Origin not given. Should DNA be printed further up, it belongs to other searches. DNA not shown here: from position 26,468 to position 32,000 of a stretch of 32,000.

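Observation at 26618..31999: Giant Upf1-like helicase protein (>1,790 aa) of unrecognised architecture, the best candidate for an undescribed system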

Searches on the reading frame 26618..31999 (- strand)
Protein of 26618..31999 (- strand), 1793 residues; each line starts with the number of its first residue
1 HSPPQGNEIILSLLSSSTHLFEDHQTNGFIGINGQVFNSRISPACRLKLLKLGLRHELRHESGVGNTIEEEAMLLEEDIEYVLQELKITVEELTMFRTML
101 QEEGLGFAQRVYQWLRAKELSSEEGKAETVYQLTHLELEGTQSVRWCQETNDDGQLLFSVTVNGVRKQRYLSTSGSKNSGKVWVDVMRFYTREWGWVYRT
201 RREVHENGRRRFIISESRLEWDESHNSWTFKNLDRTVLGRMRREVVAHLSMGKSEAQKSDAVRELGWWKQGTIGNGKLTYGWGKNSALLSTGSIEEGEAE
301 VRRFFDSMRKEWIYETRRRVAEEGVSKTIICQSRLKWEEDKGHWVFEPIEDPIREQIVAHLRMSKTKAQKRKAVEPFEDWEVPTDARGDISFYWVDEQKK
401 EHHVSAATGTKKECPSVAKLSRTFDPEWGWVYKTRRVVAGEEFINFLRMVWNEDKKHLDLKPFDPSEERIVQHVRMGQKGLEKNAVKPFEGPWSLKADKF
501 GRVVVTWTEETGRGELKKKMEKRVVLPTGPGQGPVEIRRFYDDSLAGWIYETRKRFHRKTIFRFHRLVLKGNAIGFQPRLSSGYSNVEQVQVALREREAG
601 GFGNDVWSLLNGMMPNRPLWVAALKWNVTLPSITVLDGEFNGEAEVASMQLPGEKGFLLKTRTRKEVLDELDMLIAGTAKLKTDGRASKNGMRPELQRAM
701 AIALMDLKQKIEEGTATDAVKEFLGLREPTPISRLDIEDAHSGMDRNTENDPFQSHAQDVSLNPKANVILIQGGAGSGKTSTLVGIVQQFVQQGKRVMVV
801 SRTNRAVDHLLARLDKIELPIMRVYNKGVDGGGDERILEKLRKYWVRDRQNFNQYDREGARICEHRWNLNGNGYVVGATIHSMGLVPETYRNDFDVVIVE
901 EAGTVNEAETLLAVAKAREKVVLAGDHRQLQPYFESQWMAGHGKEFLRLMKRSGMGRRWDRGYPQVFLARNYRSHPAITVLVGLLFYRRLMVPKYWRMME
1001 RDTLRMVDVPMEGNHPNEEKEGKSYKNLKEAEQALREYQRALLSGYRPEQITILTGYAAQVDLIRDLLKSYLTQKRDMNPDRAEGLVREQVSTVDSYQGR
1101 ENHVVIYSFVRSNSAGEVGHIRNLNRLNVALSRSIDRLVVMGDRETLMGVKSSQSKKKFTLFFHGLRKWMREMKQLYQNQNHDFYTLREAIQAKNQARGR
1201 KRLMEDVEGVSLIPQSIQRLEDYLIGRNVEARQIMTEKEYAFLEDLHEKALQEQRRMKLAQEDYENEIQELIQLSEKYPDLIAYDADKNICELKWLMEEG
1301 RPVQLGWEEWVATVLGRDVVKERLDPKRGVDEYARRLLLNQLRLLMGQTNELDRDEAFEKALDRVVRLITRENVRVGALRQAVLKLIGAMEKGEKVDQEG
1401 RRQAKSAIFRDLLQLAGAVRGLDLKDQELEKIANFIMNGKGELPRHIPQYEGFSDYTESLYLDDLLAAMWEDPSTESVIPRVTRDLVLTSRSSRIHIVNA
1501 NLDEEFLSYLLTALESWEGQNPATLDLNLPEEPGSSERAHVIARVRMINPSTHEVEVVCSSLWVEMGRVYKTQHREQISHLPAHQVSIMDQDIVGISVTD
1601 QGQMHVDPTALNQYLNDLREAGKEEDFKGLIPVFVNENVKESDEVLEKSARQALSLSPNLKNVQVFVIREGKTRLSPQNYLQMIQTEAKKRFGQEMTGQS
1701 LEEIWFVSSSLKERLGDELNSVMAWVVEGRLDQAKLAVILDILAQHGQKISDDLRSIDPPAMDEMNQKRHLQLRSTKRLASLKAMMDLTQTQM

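Call 7: search_protein_families(library=pfam, proteins=[window:26618-31999:-], max_evalue=0.01)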
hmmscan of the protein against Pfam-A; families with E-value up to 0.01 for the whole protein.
window:26618-31999:- (1793 aa): 11 families
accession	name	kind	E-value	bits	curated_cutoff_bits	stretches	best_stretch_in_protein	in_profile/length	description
PF13087.12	AAA_12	-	2.3e-33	115.9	27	1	951-1144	2-194/195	AAA domain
PF13086.12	AAA_11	-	3.2e-24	86.5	27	2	875-935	195-255/257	AAA domain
PF13604.12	AAA_30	-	7.6e-13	49.1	27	1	753-932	5-130/191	AAA domain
PF13245.12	AAA_19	-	1.3e-12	48.5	25.1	1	764-934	9-133/134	AAA domain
PF00580.27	UvrD-helicase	-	1.5e-06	28.5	23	1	758-837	5-68/271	UvrD/REP helicase N-terminal domain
PF25199.1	nSTAND_NTPase5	-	4e-05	23.9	34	1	761-809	36-85/145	Novel STAND NTPase 5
PF01443.25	Viral_helicase1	-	0.00028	21.2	21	0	769-818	1-51/228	Viral superfamily 1 RNA helicase core domain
PF20720.3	nSTAND3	-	0.0039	17.3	27.2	0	765-809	16-60/155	Novel STAND NTPase 3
PF10412.15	TrwB_AAD_bind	-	0.0068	15.8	20.5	0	767-803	16-52/387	Type IV secretion-system coupling protein DNA-binding domain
PF09848.15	SLFN-g3_helicase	-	0.0074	16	24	1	767-818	2-55/354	Schlafen group 3, DNA/RNA helicase domain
PF02606.20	LpxK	-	0.0091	15.6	27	0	776-803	47-74/328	Tetraacyldisaccharide-1-P 4'-kinase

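Call 8: search_protein_families(library=padloc, proteins=[window:26618-31999:-], max_evalue=0.01)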
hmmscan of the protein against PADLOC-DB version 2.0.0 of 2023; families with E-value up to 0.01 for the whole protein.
window:26618-31999:- (1793 aa): 26 families (the best 25 are shown)
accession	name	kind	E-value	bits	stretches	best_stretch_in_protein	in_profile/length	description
PDLC03920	MkoA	-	7.9e-60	201.2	1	768-1179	633-1103/1112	-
PDLC03921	MkoA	-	1.1e-45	154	1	891-1152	1294-1575/1607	-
PDLC03924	MkoC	-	2.9e-18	63.4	1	967-1234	772-1025/1136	-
PDLC01734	typeIV_RecD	-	1e-10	38.6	2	892-978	433-508/763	RecD_0_IVD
PDLC05009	PDC-S37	-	1.5e-09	34.2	2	769-884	311-425/1550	-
PDLC05035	PDC-S53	-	1.7e-08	31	1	765-816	509-558/900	-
PDLC04140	mad8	-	6.3e-07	27.2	1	759-855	19-100/314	mads_8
PDLC00135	GajB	-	6.8e-07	26.5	1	769-819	23-75/603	UrvD helicase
PDLC00132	GajB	-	2.6e-06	24.4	1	764-818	14-70/625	UrvD helicase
PDLC00125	GajB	-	3.2e-06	24.2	1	769-815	21-69/669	UrvD helicase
PDLC02372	Nhi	-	7.3e-06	22.9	1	754-804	187-236/470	-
PDLC05064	PDC-S68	-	8.2e-06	21.8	1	765-932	699-823/1273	-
PDLC01148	RecD_like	-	9.1e-06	22.2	0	714-815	278-377/719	RecD/Tra ATPase fused to N-terminal HHH domain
PDLC02350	AbiO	-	4.2e-05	20.5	1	762-809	191-235/468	AbiO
PDLC04475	PDC-M16A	-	6.9e-05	19.5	1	762-807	27-72/721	-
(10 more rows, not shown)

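Call 9: find_homologous_proteins(query=window:26618-31999:-)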
Query window:26618-31999:- (1793 aa): 41 proteins with E <= 0.001 among 8000 candidates.
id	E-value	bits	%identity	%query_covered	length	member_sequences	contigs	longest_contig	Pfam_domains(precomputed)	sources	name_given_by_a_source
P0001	1.5e-22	97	37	7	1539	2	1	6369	PF13087.13,PF13086.13,PF01443.25,PF13604.13,PF13245.13,PF07652.21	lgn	-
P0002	1.2e-16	78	26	16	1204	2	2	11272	PF13087.13,PF13086.13,PF01443.25,PF13604.13,PF13245.13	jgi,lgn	-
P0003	1.7e-15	74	30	15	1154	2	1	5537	PF07714.24,PF00069.32,PF13087.13,PF13086.13,PF01443.25,PF13604.13,PF13245.13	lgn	-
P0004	3.1e-15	73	27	20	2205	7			PF13087.13,PF13086.13,PF01443.25,PF06839.18,PF10382.15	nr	nr:protein ZGRF1 [Chrysemys picta bellii]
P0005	6.3e-15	72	27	20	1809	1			PF13087.13,PF13086.13,PF01443.25,PF06839.18,PF10382.15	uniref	uniref:5'-3' DNA helicase ZGRF1 n=1 Tax=Chrysemys picta bellii TaxID=8478 RepID=A0A8C3FIF1_CHRPI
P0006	7.5e-15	72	29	9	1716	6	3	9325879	PF01930.24,PF13087.13,PF13086.13,PF01443.25,PF13604.13,PF21123.4,PF08696.18,PF13245.13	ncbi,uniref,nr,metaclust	ncbi:DNA replication ATP-dependent helicase dna2 [Gaeumannomyces tritici R3-111a-1]|uniref:DNA repli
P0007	2.0e-14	70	27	15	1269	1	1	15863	PF13087.13,PF13086.13,PF01443.25,PF13604.13,PF13245.13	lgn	-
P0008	7.3e-12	62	29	15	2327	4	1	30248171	PF13087.13,PF13086.13,PF12726.13,PF01443.25,PF13604.13,PF13245.13,PF00580.28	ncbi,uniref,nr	ncbi:probable helicase senataxin isoform X2 [Clarias gariepinus]|uniref:probable helicase senataxin 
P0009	1.2e-11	61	29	15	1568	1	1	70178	PF06293.21,PF07714.24,PF00069.32,PF13087.13,PF13086.13,PF01443.25,PF13604.13,PF13245.13,PF08378.18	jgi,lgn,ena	-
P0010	3.3e-11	60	29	15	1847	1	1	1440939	PF13087.13,PF13086.13,PF01443.25,PF13604.13,PF13245.13,PF00580.28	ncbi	ncbi:putative helicase senataxin isoform X1, partial [Clarias magur]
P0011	4.3e-11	59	28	15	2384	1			PF13087.13,PF13086.13,PF12726.13,PF01443.25,PF13604.13,PF13245.13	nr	nr:probable helicase senataxin isoform X2 [Misgurnus anguillicaudatus]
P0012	4.3e-11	59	28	15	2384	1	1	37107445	PF13087.13,PF13086.13,PF12726.13,PF01443.25,PF13604.13,PF13245.13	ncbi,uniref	ncbi:probable helicase senataxin isoform X2 [Misgurnus anguillicaudatus]|uniref:probable helicase se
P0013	1.3e-10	58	28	17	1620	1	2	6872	PF06293.21,PF00069.32,PF13087.13,PF13086.13,PF01443.25,PF13604.13,PF13245.13,PF08378.18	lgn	-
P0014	2.1e-10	57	27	15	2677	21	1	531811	PF13087.13,PF13086.13,PF01443.25,PF13604.13,PF13245.13,PF00580.28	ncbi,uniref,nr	ncbi:probable helicase senataxin isoform X3 [Myotis lucifugus]|uniref:probable helicase senataxin is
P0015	4.3e-10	56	29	15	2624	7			PF13087.13,PF13086.13,PF13604.13,PF13245.13,PF13401.13,PF00580.28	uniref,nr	uniref:Probable helicase senataxin n=1 Tax=Pipistrellus kuhlii TaxID=59472 RepID=A0A7J7RM46_PIPKU|nr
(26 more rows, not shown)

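Call 10: find_related_loci(query=window:26618-31999:-, collection=genome_contigs, flank=10000)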
Query window:26618-31999:- (1793 aa) in genome_contigs; peptide patterns used: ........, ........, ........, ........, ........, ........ (x = any residue, [..] = any of these).
51 stretches matched a pattern, but none encodes a relative of the query by tblastn (E <= 1e-3).

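Call 91: search_dna_similar(query=window:26618-31201:-, collection=plasmids, mode=protein, max_rows=8)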
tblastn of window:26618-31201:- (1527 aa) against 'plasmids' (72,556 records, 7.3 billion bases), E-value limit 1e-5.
Records with a match: 337; places in all: 361; records where one place covers at least 80% of the query: 0.
Best place of each record, by identity: <60% 337.
By first word of the organism name: Acinetobacter 107; Pseudomonas 29; Agrobacterium 23; Ralstonia 20; Rhizobium 14; Piscirickettsia 10; Vibrio 9; Clostridium 7; Nostoc 5; Mycobacterium 5; and 80 more.
By predicted mobility (MOB-suite, as given by PLSDB): non-mobilizable 133; mobilizable 113; conjugative 91.
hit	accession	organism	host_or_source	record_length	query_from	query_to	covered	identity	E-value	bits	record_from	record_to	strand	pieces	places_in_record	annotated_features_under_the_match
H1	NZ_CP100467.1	Halomicrococcus gelatinilyticus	cell culture,sediment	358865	501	910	27%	30.5%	6e-31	141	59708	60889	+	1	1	AAA domain-containing protein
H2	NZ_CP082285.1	Halobaculum rubrum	sediment sample,sediment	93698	502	900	26%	30.7%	2e-28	133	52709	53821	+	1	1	AAA domain-containing protein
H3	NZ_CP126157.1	Halobaculum litoreum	cell culture,sediment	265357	502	900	26%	30.6%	5e-29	135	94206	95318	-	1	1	AAA domain-containing protein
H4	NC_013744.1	Haloterrigena turkmenica DSM 5511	-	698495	488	912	28%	28.5%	3e-26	126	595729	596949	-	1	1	AAA domain-containing protein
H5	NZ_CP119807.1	Halorussus lipolyticus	cell culture,coastal saline-alkali land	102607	501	904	26%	29.9%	1e-27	130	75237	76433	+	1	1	AAA domain-containing protein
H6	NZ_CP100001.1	Halorussus vallis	cell culture,saline soil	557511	502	912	27%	29.3%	5e-27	128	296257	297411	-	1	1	AAA domain-containing protein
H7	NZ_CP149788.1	Haloterrigena sp. KLK7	cell culture,salt lake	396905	488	885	26%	30.1%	8e-27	127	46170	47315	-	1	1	AAA domain-containing protein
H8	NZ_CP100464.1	Salinigranum marinum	cell culture,Saline soil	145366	501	881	25%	31.3%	6e-30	138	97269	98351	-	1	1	AAA domain-containing protein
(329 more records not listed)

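Call 92: search_dna_similar(query=window:26618-31201:-, collection=phages, mode=protein, max_rows=8)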
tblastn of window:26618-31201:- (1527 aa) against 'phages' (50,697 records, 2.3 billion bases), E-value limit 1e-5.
Records with a match: 5; places in all: 5; records where one place covers at least 80% of the query: 0.
Best place of each record, by identity: <60% 5.
By first word of the organism name: Bacteriophage 2; Acinetobacter 2; Pseudomonas 1.
By host as written in the record: - 4; Pseudomonas aeruginosa strain 3-38 1.
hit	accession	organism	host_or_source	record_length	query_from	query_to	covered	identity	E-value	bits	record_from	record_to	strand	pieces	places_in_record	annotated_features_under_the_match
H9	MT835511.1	Bacteriophage sp.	human fecal samples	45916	588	884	19%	27.3%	7e-15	87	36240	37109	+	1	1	record has no annotation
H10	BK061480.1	Pseudomonas phage vB_PaeS-D14H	Pseudomonas aeruginosa strain 3-38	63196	627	886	17%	28.3%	2e-14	86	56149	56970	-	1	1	Nuclease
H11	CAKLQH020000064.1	Acinetobacter phage MD-2021a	not known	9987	607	876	18%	25.9%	3e-15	88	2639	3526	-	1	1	putative helicase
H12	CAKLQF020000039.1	Acinetobacter phage MD-2021a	not known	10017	607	876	18%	25.9%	3e-15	88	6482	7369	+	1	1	putative helicase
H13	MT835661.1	Bacteriophage sp.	human fecal samples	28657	609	872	17%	26.1%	2e-9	69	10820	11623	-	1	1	record has no annotation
